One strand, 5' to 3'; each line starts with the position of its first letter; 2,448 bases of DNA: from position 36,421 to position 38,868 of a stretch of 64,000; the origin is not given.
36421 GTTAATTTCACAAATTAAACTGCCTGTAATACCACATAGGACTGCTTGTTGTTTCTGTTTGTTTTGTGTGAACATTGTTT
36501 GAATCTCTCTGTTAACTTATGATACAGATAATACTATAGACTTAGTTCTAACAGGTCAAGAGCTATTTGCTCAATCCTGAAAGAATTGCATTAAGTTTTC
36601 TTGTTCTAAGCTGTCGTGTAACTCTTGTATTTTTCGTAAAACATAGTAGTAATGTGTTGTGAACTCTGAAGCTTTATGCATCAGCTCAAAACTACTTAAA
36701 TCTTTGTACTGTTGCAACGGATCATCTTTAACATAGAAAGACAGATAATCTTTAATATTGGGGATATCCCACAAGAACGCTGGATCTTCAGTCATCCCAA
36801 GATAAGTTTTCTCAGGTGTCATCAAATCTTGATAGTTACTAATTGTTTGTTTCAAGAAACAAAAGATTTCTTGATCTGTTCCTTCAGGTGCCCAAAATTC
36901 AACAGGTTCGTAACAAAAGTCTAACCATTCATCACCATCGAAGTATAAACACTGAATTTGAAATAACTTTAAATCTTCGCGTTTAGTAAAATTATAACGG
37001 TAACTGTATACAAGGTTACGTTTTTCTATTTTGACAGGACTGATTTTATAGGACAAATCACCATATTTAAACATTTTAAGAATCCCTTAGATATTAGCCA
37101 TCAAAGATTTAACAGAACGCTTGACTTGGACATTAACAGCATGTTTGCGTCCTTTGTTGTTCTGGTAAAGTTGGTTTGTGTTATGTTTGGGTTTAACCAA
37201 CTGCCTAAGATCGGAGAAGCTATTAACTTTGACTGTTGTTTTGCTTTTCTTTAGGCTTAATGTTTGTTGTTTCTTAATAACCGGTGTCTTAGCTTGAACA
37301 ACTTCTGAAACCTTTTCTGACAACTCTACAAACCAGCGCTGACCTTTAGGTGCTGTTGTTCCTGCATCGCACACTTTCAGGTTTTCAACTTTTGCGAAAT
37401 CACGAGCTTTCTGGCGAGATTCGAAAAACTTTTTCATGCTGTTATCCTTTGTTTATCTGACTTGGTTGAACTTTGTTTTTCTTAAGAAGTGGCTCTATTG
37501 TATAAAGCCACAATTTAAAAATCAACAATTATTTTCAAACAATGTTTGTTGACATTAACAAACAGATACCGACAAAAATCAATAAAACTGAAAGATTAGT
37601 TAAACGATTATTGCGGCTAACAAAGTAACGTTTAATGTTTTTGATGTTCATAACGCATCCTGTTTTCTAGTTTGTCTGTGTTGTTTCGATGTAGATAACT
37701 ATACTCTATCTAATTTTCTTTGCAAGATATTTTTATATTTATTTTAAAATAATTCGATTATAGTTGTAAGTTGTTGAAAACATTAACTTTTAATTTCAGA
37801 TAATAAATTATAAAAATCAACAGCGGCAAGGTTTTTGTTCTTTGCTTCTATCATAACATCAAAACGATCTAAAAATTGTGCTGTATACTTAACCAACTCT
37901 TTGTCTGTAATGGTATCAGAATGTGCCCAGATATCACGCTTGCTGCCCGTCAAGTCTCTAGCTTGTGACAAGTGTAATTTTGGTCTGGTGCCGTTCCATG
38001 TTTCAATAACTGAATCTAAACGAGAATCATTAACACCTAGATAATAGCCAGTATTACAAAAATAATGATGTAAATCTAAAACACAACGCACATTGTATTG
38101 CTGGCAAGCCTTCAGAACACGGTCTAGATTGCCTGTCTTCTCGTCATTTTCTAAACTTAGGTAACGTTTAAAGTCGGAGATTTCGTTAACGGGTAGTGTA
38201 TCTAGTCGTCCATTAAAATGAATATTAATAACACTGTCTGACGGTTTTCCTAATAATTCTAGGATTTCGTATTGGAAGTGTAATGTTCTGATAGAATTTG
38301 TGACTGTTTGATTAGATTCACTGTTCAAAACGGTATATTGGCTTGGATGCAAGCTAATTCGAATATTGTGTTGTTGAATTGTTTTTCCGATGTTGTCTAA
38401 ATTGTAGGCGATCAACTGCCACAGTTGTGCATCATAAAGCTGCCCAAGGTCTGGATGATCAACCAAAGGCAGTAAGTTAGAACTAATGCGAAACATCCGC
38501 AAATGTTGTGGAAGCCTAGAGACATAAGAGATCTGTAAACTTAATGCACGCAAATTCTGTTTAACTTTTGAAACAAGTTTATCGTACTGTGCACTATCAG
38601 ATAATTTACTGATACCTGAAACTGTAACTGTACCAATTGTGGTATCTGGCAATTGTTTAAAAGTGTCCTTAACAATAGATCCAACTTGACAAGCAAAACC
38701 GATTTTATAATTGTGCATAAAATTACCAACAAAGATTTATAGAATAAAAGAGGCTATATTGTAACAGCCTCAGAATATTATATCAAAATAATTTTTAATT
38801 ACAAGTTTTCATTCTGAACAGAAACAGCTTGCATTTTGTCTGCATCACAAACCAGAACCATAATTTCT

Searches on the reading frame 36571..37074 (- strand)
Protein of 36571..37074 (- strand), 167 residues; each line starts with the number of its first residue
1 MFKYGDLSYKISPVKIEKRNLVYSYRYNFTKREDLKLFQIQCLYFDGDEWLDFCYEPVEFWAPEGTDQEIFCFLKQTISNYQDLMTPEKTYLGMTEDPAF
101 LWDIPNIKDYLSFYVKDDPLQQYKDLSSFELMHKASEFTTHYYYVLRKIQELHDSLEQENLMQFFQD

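Call 10: search_protein_families(library=phrogs, proteins=[window:36571-37074:-], max_evalue=0.001)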
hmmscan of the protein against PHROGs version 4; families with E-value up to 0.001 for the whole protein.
window:36571-37074:- (167 aa): 1 family
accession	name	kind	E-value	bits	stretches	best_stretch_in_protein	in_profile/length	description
phrog_20562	-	unknown function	3.5e-13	51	1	8-158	2-140/158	-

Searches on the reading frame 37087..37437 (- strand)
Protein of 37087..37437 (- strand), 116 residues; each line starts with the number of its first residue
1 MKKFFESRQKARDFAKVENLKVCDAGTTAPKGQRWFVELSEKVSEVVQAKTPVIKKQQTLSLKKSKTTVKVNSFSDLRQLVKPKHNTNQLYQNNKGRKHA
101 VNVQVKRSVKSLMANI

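Call 10: search_protein_families(library=phrogs, proteins=[window:37087-37437:-], max_evalue=0.001)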
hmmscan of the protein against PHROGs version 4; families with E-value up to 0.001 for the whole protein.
window:37087-37437:- (116 aa): 2 families
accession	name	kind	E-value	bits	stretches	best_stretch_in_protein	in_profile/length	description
phrog_8127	-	unknown function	9.2e-15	56.2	1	1-111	2-104/113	-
phrog_6265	-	unknown function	4.6e-06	27.8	1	1-42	1-39/42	-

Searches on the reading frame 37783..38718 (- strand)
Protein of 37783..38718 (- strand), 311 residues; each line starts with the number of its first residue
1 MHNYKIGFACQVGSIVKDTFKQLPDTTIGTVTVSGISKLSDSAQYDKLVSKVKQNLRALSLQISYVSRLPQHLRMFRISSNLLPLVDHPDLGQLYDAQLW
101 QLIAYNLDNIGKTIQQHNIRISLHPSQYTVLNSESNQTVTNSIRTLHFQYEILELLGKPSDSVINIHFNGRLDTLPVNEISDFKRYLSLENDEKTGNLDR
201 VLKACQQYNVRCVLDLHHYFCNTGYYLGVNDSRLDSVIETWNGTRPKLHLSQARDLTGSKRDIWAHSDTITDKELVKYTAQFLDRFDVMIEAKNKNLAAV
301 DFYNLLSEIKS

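Call 10: search_protein_families(library=phrogs, proteins=[window:37783-38718:-], max_evalue=0.001)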
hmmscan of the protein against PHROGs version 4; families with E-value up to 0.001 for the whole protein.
window:37783-38718:- (311 aa): 1 family
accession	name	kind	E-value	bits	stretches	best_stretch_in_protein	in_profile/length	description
phrog_8420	-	DNA, RNA and nucleotide metabolism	2.8e-99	333.1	1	5-306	2-307/309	endonuclease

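Call 12: search_dna_similar(query=window:37783-38718:-, collection=phages, mode=protein, max_rows=25)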
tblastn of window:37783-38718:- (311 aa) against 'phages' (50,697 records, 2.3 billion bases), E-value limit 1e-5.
Records with a match: 116; places in all: 116; records where one place covers at least 80% of the query: 116.
Best place of each record, by identity: <60% 116.
By first word of the organism name: Erwinia 48; Vibrio 27; Aeromonas 27; Dickeya 8; Bacillus 4; Phage 1; uncultured 1.
By host as written in the record: Erwinia amylovora 43; - 16; Aeromonas salmonicida 9; Aeromonas salmonicida subsp. salmonicida 6; Dickeya solani MK10 6; Aeromonas hydrophila 4; Aeromonas hydrophila BIOTECH 10089 2; Vibrio parahaemolyticus 2; and 19 more.
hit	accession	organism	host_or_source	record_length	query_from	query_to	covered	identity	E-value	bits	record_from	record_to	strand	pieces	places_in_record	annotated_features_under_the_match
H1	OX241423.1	Vibrio phage 249E41-1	Seawater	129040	3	300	96%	45.0%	2e-69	239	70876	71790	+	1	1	putative UV DNA damage repair endonuclease UvsE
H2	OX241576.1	Vibrio phage 193E37-1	Seawater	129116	3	300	96%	45.0%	2e-69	239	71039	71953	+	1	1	putative UV DNA damage repair endonuclease UvsE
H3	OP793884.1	Vibrio phage vB_VpaM_R16F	Vibrio parahaemolyticus 1.1997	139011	4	299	95%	45.2%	5e-71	244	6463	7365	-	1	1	putative UV DNA damage repair endonuclease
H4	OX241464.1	Vibrio phage 277E43-1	Seawater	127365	3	300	96%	44.6%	6e-69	238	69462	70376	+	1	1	putative UV DNA damage repair endonuclease UvsE | hypothetical protein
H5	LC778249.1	Aeromonas phage phiWae14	urban sewage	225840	4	299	95%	44.9%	2e-71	245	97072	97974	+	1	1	uvsE: UV DNA damage repair endonuclease UvsE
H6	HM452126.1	Aeromonas phage phiAS5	Aeromonas salmonicida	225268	4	299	95%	44.9%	3e-71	244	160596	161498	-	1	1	hypothetical protein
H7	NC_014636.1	Aeromonas phage phiAS5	Aeromonas salmonicida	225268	4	299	95%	44.9%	3e-71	244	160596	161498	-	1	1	endonuclease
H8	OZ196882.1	Vibrio phage PS17B-2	Seawater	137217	3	300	96%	44.3%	1e-67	234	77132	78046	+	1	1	endonuclease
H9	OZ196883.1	Vibrio phage 5P1c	Seawater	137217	3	300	96%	44.3%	1e-67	234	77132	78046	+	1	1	endonuclease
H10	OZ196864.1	Vibrio phage 166E36-1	Seawater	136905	3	300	96%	44.0%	3e-68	236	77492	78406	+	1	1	endonuclease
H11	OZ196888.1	Vibrio phage 5P1b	Seawater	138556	3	300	96%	44.0%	1e-66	231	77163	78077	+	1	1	endonuclease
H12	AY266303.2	Aeromonas phage Aeh1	Aeromonas hydrophila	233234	6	300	95%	43.4%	1e-69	239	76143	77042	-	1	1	hypothetical protein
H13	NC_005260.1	Aeromonas phage Aeh1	Aeromonas hydrophila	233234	6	300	95%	43.4%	1e-69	239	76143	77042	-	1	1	endonuclease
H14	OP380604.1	Aeromonas phage avDM12-TAAL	Aeromonas hydrophila BIOTECH 10089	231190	7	299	94%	43.3%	3e-68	236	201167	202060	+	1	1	putative UV-damage endonuclease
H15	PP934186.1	Vibrio phage P018-4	Vibrio parahaemolyticus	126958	6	303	96%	42.3%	5e-67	232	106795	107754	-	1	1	UV damage repair endonuclease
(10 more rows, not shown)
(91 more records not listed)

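Call 18: find_related_loci(query=window:37783-38718:-, collection=viral_contigs, flank=6000)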
Query window:37783-38718:- (311 aa) in viral_contigs; peptide patterns used: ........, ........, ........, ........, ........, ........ (x = any residue, [..] = any of these).
4 stretches matched a pattern, but none encodes a relative of the query by tblastn (E <= 1e-3).

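Call 34: find_homologous_proteins(query=window:37783-38718:-, max_evalue=1e-60)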
Query window:37783-38718:- (311 aa): 4 proteins with E <= 1e-60 among 1059 candidates.
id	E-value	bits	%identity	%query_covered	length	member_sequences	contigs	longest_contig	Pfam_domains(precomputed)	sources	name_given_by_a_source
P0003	5.7e-192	655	94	100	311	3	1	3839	PF03851.21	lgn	-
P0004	2.3e-189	646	93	100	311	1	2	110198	PF03851.21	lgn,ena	-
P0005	8.0e-83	296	49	97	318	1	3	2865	PF03851.21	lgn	-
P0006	2.9e-66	242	43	95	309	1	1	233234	PF03851.21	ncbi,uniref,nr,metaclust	ncbi:hypothetical protein Aeh1ORF111c [Aeromonas phage Aeh1]|uniref:Uncharacterized protein n=1 Tax=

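Call 35: find_encoding_contigs(protein=P0003, flank=6000, max_places=10)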
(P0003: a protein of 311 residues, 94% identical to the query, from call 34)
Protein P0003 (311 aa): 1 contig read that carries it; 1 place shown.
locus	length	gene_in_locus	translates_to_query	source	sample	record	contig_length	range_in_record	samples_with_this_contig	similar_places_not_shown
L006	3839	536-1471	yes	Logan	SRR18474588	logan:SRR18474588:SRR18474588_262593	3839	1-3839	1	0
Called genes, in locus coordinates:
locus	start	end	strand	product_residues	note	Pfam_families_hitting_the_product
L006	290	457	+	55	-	-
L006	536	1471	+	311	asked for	PF03851:UvdE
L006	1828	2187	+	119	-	-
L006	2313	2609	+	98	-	-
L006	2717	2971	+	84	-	-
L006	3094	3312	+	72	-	-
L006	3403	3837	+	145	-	?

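Call 36: find_encoding_contigs(protein=P0005, flank=6000, max_places=10)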
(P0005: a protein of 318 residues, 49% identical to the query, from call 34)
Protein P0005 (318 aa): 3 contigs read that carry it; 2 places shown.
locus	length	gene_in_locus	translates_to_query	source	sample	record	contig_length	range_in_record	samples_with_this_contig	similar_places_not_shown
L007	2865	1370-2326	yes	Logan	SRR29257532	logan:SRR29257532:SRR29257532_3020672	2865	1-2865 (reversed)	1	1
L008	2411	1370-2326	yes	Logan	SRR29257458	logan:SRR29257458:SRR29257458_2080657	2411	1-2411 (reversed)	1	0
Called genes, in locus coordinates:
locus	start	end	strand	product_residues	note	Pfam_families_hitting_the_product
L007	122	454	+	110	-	-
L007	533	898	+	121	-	-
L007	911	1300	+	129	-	-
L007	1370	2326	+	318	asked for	PF03851:UvdE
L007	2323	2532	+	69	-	-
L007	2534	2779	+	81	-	-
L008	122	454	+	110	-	-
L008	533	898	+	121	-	-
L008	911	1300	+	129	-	-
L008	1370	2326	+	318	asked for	PF03851:UvdE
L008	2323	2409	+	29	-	?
